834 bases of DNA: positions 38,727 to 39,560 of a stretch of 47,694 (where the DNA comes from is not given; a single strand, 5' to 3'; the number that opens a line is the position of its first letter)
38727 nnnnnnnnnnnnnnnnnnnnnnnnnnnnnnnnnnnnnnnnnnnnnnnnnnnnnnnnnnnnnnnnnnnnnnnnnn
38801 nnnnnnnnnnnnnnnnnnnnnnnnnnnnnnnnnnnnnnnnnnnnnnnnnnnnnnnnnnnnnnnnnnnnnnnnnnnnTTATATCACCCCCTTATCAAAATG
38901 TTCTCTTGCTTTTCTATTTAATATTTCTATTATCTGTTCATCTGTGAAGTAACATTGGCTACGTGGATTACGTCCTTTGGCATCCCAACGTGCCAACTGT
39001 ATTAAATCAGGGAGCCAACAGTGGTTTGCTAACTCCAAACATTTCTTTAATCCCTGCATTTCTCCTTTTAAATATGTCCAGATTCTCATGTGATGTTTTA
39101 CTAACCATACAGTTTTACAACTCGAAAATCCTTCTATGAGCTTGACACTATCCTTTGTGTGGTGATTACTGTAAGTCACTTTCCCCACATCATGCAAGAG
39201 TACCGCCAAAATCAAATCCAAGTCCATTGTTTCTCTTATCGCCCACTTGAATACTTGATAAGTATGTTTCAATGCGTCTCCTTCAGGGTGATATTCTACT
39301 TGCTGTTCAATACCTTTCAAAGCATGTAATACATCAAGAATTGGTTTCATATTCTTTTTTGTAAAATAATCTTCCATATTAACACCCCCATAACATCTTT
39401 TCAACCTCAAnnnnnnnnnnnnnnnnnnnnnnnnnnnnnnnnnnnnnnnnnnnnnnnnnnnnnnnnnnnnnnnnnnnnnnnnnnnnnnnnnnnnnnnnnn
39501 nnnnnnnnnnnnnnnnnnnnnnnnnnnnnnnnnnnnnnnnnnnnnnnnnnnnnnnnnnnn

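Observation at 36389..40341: Six-gene translationally coupled RNA heal-and-seal island ending in RtcB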

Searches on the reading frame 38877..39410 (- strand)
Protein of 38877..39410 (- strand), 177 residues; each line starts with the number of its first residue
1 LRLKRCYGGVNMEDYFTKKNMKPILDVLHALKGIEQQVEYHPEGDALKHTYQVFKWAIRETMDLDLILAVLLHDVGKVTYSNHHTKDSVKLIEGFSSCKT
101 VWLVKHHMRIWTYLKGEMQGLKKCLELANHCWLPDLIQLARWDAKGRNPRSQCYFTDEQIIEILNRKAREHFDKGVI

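Call 3: search_protein_families(library=pfam, proteins=[window:38877-39410:-], max_evalue=0.01)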
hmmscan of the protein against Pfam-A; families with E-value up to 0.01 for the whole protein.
window:38877-39410:- (177 aa): 1 family
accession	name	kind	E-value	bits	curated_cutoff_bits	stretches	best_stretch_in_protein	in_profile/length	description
PF01966.28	HD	-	2.6e-08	34.6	22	1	48-120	3-101/116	HD domain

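Call 5: search_protein_families(library=phrogs, proteins=[window:38877-39377:-], max_evalue=0.001)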
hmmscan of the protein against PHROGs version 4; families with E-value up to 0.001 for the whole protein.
window:38877-39377:- (166 aa): 1 family
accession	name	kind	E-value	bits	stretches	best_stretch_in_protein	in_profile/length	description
phrog_2244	-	DNA, RNA and nucleotide metabolism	5.2e-09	37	1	15-147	207-344/392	tRNA nucleotidyltransferase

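Call 6: search_protein_families(library=ncbifam, proteins=[window:38877-39377:-], max_evalue=0.01)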
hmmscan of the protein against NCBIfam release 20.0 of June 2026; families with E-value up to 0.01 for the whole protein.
window:38877-39377:- (166 aa): 4 families
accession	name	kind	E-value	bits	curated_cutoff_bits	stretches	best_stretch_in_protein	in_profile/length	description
NF008137.0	PRK10885.1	equivalog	4.9e-08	32.2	451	1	10-82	203-282/409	multifunctional CCA addition/repair protein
TIGR03276.1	Phn-HD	hypoth_equivalog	4.4e-07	29.6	214.6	1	34-79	25-70/179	phosphonate degradation HD-domain oxygenase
TIGR02692.1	tRNA_CCA_actino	equivalog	0.00023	20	438.8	1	26-115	250-340/466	CCA tRNA nucleotidyltransferase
NF049941.1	HyMthAminphonOxyTmpB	equivalog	0.0092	15.7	300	0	37-69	32-64/188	(R)-1-hydroxy-2-trimethylaminoethylphosphonate oxygenase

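Call 23: find_related_loci(query=window:38877-39377:-, collection=viral_contigs, flank=10000)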
Query window:38877-39377:- (166 aa) in viral_contigs; peptide patterns used: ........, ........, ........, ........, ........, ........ (x = any residue, [..] = any of these).
2 stretches matched a pattern, but none encodes a relative of the query by tblastn (E <= 1e-3).

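Call 28: search_dna_similar(query=window:38877-39377:-, collection=phages, mode=protein, max_rows=40, max_evalue=0.001)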
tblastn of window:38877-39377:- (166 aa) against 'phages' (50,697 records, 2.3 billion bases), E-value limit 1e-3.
Records with a match: 68; places in all: 68; records where one place covers at least 80% of the query: 0.
Best place of each record, by identity: <60% 68.
By first word of the organism name: Klebsiella 27; Salmonella 13; Escherichia 7; Erwinia 6; Cronobacter 5; Acinetobacter 3; Raoultella 2; Proteus 2; Bacteriophage 1; Enterobacter 1; and 1 more.
By host as written in the record: Klebsiella pneumoniae 12; - 10; Klebsiella pneumoniae K23 7; Cronobacter sakazakii 5; Escherichia sp. 3; Salmonella enterica subsp. enterica serovar Enteritidis ST11 2; Salmonella enterica subsp. enterica serovar Enteritidis 2; Salmonella enteritidis 2; and 17 more.
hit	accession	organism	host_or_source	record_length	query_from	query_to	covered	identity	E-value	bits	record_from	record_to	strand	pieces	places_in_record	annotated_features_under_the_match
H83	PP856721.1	Salmonella phage vB_SEnST11_KE22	Salmonella enterica subsp. enterica ...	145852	14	140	77%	30.1%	2e-5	49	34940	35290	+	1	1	tRNA nucleotidyltransferase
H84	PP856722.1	Salmonella phage vB_SEnST11_KE23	Salmonella enterica subsp. enterica ...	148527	14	140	77%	30.1%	2e-5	49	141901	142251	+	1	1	tRNA nucleotidyltransferase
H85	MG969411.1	Salmonella phage GE_vB_MG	Salmonella enterica subsp. enterica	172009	14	140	77%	28.2%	2e-4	46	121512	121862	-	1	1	record has no annotation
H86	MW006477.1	Salmonella phage GEC_vB_MG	Salmonella enterica Enteritidis SeE.3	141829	14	140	77%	28.2%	3e-4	46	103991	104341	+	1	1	CCA tRNA nucleotidyltransferase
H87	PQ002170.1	Salmonella phage vB_Sen_SG_WM_RUS_R7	Salmonella enterica subsp. enterica ...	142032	14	140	77%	28.2%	3e-4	46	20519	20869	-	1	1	tRNA nucleotidyltransferase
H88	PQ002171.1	Salmonella phage vB_Sen_SG_WM_SEW_6S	Salmonella enterica subsp. enterica ...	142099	14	140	77%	28.2%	3e-4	46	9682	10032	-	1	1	tRNA nucleotidyltransferase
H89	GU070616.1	Salmonella phage PVPSE1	Salmonella enteritidis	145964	14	138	75%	28.4%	1e-4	47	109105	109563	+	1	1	159: tRNA nucleotidyl transferase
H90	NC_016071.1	Salmonella phage PVPSE1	Salmonella enteritidis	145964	14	138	75%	28.4%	1e-4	47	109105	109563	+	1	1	159: tRNA nucleotidyltransferase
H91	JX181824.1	Salmonella phage SSE121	Baltimore Harbor water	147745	14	138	75%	28.4%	1e-4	47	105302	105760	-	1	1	tRNA nucleotidyltransferase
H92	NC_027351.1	Salmonella phage SSE121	Baltimore Harbor water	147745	14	138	75%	28.4%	1e-4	47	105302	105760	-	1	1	tRNA nucleotidyltransferase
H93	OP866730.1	Cronobacter phage EspYZU15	Cronobacter sakazakii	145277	14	138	75%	28.4%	1e-4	47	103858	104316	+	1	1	tRNA nucleotidyltransferase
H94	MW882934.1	Cronobacter phage EspYZU08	Cronobacter sakazakii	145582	14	138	75%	28.4%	1e-4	47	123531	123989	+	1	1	none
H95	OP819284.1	Cronobacter phage EspYZU12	Cronobacter sakazakii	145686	14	138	75%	28.4%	1e-4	47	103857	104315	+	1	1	tRNA nucleotidyltransferase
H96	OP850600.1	Cronobacter phage EspYZU14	Cronobacter sakazakii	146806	14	138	75%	28.4%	1e-4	47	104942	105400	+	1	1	tRNA nucleotidyltransferase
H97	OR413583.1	Salmonella phage SPLA5a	Salmonella enterica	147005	14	139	76%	27.9%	1e-4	47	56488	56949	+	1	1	tRNA nucleotidyltransferase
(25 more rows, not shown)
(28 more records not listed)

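Call 63: search_solved_structures(query=window:38877-39377:-, max_evalue=1, show_alignments=1)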
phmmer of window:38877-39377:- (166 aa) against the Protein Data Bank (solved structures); distinct sequences matched with E-value up to 1: 5.
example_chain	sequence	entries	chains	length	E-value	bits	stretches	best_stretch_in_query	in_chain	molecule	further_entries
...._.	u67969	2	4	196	0.054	16.1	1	23-67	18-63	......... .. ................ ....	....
4n71_A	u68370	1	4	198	0.055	16.1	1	23-67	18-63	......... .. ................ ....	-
4n6w_A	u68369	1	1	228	0.08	15.5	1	22-67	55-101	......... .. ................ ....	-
8bmw_K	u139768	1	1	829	0.14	14.8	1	41-83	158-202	CRISPR-associated protein Cas10 (Type III-D)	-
2yil_A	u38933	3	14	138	0.65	12.6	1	98-142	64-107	MICRONEME ANTIGEN L2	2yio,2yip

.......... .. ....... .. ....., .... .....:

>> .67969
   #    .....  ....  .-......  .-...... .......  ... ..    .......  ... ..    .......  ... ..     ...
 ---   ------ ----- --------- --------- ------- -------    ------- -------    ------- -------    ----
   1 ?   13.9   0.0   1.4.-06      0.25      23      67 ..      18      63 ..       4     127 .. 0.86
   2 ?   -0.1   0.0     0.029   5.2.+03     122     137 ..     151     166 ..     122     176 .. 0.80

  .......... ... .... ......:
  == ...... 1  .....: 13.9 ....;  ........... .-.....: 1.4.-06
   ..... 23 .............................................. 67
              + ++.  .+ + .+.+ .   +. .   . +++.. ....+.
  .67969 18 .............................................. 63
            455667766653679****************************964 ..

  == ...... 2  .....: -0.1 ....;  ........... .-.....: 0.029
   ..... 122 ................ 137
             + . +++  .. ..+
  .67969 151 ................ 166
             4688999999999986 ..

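Call 77: find_related_loci(query=A3, collection=viral_contigs, flank=8000)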
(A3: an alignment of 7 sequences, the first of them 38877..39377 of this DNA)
Query A3 (166 aa) in viral_contigs; peptide patterns used: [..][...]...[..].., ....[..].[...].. (x = any residue, [..] = any of these).
599 stretches matched a pattern (row limit reached: there are more); 85 encode a relative of the query (tblastn E <= 1e-3); the best 80 are kept; 80 distinct loci.
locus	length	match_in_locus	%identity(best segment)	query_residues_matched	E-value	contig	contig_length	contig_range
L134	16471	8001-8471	49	5-161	3e-47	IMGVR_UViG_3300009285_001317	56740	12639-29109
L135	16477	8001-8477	47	4-162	2e-45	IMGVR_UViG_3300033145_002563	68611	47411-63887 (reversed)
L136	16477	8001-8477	48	3-161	1e-49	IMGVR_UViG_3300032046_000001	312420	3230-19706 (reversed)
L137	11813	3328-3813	46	5-162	2e-43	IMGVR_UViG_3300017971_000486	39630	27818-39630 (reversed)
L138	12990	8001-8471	44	5-161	9e-43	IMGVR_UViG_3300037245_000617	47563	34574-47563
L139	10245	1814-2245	51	13-156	3e-42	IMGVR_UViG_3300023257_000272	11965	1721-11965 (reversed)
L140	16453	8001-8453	43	3-153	2e-40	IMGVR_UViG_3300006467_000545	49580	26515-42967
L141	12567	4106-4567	43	13-166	2e-40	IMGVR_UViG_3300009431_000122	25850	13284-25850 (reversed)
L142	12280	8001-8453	43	3-153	2e-40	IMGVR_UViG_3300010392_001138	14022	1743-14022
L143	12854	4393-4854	43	13-166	2e-40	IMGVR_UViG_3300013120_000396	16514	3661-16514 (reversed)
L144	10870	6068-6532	46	1-153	4e-40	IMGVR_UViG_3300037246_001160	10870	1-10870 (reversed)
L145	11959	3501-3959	42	9-161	3e-40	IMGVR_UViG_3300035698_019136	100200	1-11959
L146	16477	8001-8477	46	3-161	7e-39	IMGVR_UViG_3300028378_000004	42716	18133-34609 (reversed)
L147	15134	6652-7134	42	5-165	3e-38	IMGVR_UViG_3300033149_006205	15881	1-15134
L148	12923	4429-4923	41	1-165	2e-38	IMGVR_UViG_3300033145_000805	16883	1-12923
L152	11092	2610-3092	42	3-163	1e-37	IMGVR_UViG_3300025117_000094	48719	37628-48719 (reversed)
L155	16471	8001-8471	46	5-161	1e-46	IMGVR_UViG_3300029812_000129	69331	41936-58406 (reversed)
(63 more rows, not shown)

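Call 87: search_protein_families(library=pfam, proteins=[L138:8474-9598:+, L138:9589-10332:+, L138:10332-10961:+, L138:10900-11334:+, L155:8822-9502:+, L155:9487-10737:+, L155:11761-12750:+, L155:8468-8767:+, L152:1751-2596:+, L148:3780-4322:+], max_evalue=0.01)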
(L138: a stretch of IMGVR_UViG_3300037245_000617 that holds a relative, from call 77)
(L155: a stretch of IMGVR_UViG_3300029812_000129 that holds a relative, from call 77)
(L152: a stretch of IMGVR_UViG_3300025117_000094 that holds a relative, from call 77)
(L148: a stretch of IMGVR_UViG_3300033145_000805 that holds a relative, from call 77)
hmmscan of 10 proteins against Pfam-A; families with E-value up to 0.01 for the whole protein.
L138:8474-9598:+ (374 aa): 2 families
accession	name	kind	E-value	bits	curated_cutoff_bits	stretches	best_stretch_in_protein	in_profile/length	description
PF21189.3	PHA02142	-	4.4e-23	82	27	1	6-91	2-91/92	PHA02142 OB-fold domain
PF09414.15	RNA_ligase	-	3.6e-11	43.9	27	1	159-353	3-170/171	RNA ligase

L138:9589-10332:+ (247 aa): 2 families
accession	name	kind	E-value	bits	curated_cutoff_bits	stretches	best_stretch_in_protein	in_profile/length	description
PF09250.16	Prim-Pol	-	6.3e-32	111.7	22.8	1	9-160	1-158/158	Bifunctional DNA primase/polymerase, N-terminal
PF08708.16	PriCT_1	-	2.2e-14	53.2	21.1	1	182-242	4-64/67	Primase C terminal 1 (PriCT-1)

L138:10332-10961:+ (209 aa): 1 family
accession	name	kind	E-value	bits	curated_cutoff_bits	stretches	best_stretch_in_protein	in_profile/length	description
PF06941.18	NT5C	-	1.2e-24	87.7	24.8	1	3-156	4-156/180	5' nucleotidase, deoxy (Pyrimidine), cytosolic type C protein (NT5C)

L138:10900-11334:+ (144 aa): 2 families
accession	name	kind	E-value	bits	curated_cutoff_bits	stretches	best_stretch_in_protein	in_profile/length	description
PF13671.12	AAA_33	-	6.1e-13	49.7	27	1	10-116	1-115/143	AAA domain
PF08433.16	KTI12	-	0.0019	18.2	22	1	10-36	3-29/271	Chromatin associated protein KTI12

L155:8822-9502:+ (226 aa): 3 families
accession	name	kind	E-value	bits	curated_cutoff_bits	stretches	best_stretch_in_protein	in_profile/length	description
PF18741.7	MTES_1575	-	1.3e-08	35.3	38.2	1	126-211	12-93/96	REase_MTES_1575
PF04480.18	DUF559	-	6e-07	29.7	20.6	1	107-212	13-106/109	Protein of unknown function (DUF559)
PF02646.22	RmuC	-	0.00022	20.9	26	1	88-146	48-109/291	RmuC family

L155:9487-10737:+ (416 aa): 1 family
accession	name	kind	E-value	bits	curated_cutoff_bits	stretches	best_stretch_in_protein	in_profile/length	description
PF01139.22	RtcB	-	9.3e-110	368.2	27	1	34-415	1-425/426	tRNA-splicing ligase RtcB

L155:11761-12750:+ (329 aa): 1 family
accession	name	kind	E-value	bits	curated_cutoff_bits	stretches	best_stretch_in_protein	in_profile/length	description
PF09414.15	RNA_ligase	-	1.8e-10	41.7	27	1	47-203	3-159/171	RNA ligase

L155:8468-8767:+ (99 aa): 2 families
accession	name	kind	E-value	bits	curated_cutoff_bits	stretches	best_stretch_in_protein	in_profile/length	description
PF04545.22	Sigma70_r4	-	0.0041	17.1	24.1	1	47-80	14-46/50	Sigma-70, region 4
PF11242.13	DUF2774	-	0.0079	16.8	29.2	0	47-85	7-44/63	Protein of unknown function (DUF2774)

L152:1751-2596:+ (281 aa): 5 families
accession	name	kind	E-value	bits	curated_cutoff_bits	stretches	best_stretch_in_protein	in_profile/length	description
PF14528.11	LAGLIDADG_3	-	2.8e-12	47.2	22.5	1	174-252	3-77/82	LAGLIDADG-like domain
PF04218.19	CENP-B_N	-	0.00063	19.8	21.2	1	6-44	5-43/53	CENP-B N-terminal DNA-binding domain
PF01527.26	HTH_Tnp_1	-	0.0026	18.4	24.1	1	9-41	8-41/75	Transposase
PF00961.24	LAGLIDADG_1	-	0.0051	18.1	23.1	1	179-225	2-53/102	LAGLIDADG endonuclease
PF13518.12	HTH_28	-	0.0096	16.4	25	0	12-42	1-31/52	Helix-turn-helix domain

L148:3780-4322:+ (180 aa): 0 families

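Call 88: find_related_loci(query=A3, collection=genome_contigs, flank=8000)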
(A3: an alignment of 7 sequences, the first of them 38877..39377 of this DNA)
Query A3 (166 aa) in genome_contigs; peptide patterns used: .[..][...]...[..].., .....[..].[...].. (x = any residue, [..] = any of these).
600 stretches matched a pattern (row limit reached: there are more); 37 encode a relative of the query (tblastn E <= 1e-3); 37 distinct loci.
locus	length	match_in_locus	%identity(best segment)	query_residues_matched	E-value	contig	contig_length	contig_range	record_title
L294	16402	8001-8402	38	16-149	1e-19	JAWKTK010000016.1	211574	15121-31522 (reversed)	MAG: Pirellulaceae bacterium isolate ABC1.89 ABC1.89.fa-16, whole genome shotgun sequence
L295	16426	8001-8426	34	12-152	9e-19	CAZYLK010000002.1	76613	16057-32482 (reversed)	MAG TPA_asm: uncultured Phycisphaeraceae bacterium isolate SRP193661_co1_22 genome assembly, contig: NODE_387_length_766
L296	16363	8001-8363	37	16-136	3e-18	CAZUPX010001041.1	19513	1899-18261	MAG TPA_asm: uncultured Planctomycetaceae bacterium isolate binchicken_co165_115 genome assembly, contig: k141_2397632,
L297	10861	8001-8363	37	16-136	1e-17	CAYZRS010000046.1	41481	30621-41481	MAG TPA_asm: uncultured Pirellulaceae bacterium isolate SRP268394_co2_211 genome assembly, contig: NODE_1181_length_4148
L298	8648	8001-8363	33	16-136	5e-16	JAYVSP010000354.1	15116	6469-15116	MAG: Planctomyces sp. isolate GL74_DN_concoct_38_sub GL74_DN_concoct_38_sub_353, whole genome shotgun sequence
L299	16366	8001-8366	35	16-136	1e-15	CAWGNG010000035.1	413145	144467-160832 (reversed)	MAG: uncultured Planctomycetaceae bacterium isolate MFD01112.bin.1.69 genome assembly, contig: contig_4572, whole genome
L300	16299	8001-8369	36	16-138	2e-18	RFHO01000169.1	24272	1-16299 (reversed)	MAG: Planctomycetota bacterium isolate J052 k99_272643, whole genome shotgun sequence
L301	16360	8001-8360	32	16-135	7e-15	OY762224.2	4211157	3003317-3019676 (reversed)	MAG: Thermoguttaceae bacterium isolate 39c07490-4977-4a7b-b225-7b15415de21e genome assembly, chromosome: 1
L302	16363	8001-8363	34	16-136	4e-14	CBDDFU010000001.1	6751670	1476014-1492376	MAG: Pirellulales bacterium isolate 6e7ebcb4-9be1-4cbf-999d-007ef4825789 genome assembly, contig: contig_1, whole genome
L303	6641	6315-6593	36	16-107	5e-14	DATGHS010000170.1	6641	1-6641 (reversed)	MAG TPA_asm: Gemmataceae bacterium isolate SMAG_U9787 k141_876602, whole genome shotgun sequence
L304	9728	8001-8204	40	30-96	3e-10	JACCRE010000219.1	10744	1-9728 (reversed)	MAG: Planctomycetaceae bacterium isolate MGR_bin14 SD2897-2912_k127_4373115, whole genome shotgun sequence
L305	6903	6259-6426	42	10-66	5e-10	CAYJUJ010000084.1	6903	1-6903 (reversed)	MAG TPA_asm: uncultured bacterium isolate ERP125453_co1_332 genome assembly, contig: NODE_13995_length_6903_cov_4.951665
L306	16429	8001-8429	32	13-132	5e-9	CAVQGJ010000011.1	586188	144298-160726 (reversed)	MAG: uncultured Verrucomicrobiae bacterium isolate MFD05512.bin.2.136 genome assembly, contig: contig_794, whole genome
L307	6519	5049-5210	46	13-66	8e-9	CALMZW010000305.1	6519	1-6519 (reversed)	MAG TPA_asm: uncultured Synergistaceae bacterium isolate SRR8859111_bin.157_CONCOCT_v1.1_MAG genome assembly, contig: ER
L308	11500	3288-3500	39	10-80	1e-8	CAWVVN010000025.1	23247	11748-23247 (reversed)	MAG TPA_asm: uncultured Verrucomicrobiales bacterium isolate ERR3589580_binner23_60 genome assembly, contig: ERZ7462777.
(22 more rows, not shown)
